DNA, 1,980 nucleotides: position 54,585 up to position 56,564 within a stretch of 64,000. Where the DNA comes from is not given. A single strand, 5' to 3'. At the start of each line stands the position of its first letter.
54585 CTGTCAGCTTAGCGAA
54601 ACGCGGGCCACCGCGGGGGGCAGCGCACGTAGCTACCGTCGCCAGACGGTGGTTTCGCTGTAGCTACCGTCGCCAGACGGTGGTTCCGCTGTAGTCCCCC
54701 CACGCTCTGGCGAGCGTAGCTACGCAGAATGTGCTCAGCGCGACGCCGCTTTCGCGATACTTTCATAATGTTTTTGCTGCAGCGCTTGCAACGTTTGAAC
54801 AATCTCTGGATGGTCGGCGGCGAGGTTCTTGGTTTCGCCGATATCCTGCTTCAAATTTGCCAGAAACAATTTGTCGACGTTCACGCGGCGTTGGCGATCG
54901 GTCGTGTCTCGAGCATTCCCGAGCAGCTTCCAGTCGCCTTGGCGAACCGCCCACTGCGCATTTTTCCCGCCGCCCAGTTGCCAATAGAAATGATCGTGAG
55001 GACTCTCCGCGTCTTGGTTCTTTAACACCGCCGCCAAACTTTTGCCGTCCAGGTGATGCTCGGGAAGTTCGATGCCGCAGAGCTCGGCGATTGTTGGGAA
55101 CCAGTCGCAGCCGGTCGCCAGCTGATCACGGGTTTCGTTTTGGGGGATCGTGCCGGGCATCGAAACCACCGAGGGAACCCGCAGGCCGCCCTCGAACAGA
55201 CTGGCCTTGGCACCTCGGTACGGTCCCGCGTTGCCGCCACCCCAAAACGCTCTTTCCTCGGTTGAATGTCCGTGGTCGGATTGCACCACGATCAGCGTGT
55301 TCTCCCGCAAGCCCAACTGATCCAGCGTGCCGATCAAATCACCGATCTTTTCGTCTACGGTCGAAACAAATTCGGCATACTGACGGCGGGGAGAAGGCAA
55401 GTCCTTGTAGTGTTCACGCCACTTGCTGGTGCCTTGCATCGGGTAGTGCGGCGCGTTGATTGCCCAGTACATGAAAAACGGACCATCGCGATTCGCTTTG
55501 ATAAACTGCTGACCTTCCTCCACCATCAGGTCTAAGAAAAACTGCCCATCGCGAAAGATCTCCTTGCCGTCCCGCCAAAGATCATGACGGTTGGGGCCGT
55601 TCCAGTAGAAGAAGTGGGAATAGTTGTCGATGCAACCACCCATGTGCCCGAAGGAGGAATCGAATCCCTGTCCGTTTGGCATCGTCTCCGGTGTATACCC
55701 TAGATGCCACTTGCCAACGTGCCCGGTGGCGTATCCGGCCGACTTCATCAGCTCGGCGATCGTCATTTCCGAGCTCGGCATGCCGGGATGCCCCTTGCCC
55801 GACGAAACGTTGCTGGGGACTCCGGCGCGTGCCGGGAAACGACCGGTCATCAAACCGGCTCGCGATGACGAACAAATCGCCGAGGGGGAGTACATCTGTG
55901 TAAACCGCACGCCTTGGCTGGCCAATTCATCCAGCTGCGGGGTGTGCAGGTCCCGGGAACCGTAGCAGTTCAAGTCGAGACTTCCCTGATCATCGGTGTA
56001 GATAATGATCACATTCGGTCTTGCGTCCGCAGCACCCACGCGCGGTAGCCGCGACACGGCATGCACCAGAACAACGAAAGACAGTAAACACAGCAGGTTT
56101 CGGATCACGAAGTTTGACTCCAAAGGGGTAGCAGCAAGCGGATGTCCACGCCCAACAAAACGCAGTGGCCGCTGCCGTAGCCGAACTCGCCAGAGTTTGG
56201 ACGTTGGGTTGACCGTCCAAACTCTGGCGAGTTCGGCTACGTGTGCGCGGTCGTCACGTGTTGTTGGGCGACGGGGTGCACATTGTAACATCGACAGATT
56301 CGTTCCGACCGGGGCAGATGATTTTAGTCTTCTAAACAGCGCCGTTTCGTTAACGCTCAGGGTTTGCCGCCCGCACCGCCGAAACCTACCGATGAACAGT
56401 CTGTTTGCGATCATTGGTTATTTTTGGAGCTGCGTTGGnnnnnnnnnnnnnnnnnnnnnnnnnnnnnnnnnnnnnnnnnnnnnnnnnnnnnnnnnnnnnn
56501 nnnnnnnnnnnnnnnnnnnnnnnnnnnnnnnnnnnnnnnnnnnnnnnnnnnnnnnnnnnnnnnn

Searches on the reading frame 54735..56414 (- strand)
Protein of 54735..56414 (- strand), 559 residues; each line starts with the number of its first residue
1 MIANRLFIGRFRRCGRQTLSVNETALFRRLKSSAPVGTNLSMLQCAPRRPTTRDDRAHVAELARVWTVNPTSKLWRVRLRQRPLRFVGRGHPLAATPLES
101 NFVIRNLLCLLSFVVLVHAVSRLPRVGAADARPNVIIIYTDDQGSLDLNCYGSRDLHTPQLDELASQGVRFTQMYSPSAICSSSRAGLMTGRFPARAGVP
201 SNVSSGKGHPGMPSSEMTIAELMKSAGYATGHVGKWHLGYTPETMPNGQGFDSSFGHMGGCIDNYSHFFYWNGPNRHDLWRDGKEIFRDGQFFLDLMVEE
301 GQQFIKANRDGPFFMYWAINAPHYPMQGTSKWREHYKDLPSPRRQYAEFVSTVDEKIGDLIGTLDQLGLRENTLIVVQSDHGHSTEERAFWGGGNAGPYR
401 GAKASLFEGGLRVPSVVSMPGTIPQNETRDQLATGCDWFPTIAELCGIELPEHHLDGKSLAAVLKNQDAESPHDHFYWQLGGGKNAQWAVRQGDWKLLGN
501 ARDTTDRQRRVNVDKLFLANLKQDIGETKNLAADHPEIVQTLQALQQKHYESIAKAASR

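Call 3: search_protein_families(library=pfam, proteins=[window:54735-56414:-], max_evalue=0.01)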
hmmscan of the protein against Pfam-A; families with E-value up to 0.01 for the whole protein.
window:54735-56414:- (559 aa): 5 families
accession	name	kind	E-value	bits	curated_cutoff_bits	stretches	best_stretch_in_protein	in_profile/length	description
PF00884.28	Sulfatase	-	9.5e-61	206.2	25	1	133-448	1-301/301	Sulfatase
PF01663.27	Phosphodiest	-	7.2e-12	46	23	1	345-388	183-228/342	Type I phosphodiesterase / nucleotide pyrophosphatase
PF16347.10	SGSH_C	-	6.9e-11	43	29.3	1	404-548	9-147/154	N-sulphoglucosamine sulphohydrolase, C-terminal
PF14707.11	Sulfatase_C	-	0.0018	19.3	30.9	1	487-557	14-100/127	C-terminal region of aryl-sulfatase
PF02995.22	DUF229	-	0.0024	17.1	25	1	299-386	279-346/496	Protein of unknown function (DUF229)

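Call 4: search_protein_families(library=ncbifam, proteins=[window:54735-56414:-], max_evalue=0.01)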
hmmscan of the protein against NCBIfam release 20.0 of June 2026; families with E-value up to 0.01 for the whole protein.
window:54735-56414:- (559 aa): 7 families
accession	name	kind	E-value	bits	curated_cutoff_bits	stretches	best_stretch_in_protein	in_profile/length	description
TIGR03417.1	chol_sulfatase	equivalog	4.2e-41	141.4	433.45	2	338-549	247-436/500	choline-sulfatase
NF010322.0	PRK13759.1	equivalog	4e-40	137.7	481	2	130-244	4-111/486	arylsulfatase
NF045661.1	HdlasePehA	equivalog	3.3e-21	75.5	900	2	343-479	281-407/506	phosphoric/sulfuric ester hydrolase PehA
NF052527.1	Mn_arylsulf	exception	8.7e-20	71.1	850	2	132-238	1-103/479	manganese-dependent arylsulfatase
NF038282.1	LapC_YejM_PbgA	exception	0.00018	19.9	825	1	305-426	382-482/584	LPS biosynthesis-modulating metalloenzyme YejM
NF038075.1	fam_STM4013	hypoth_equivalog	0.00076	19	250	1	306-387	165-238/261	STM4013/SEN3800 family hydrolase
NF053595.1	LptchSynLtaSGpos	equivalog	0.0013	17.4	970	1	309-453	391-533/626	lipoteichoic acid synthase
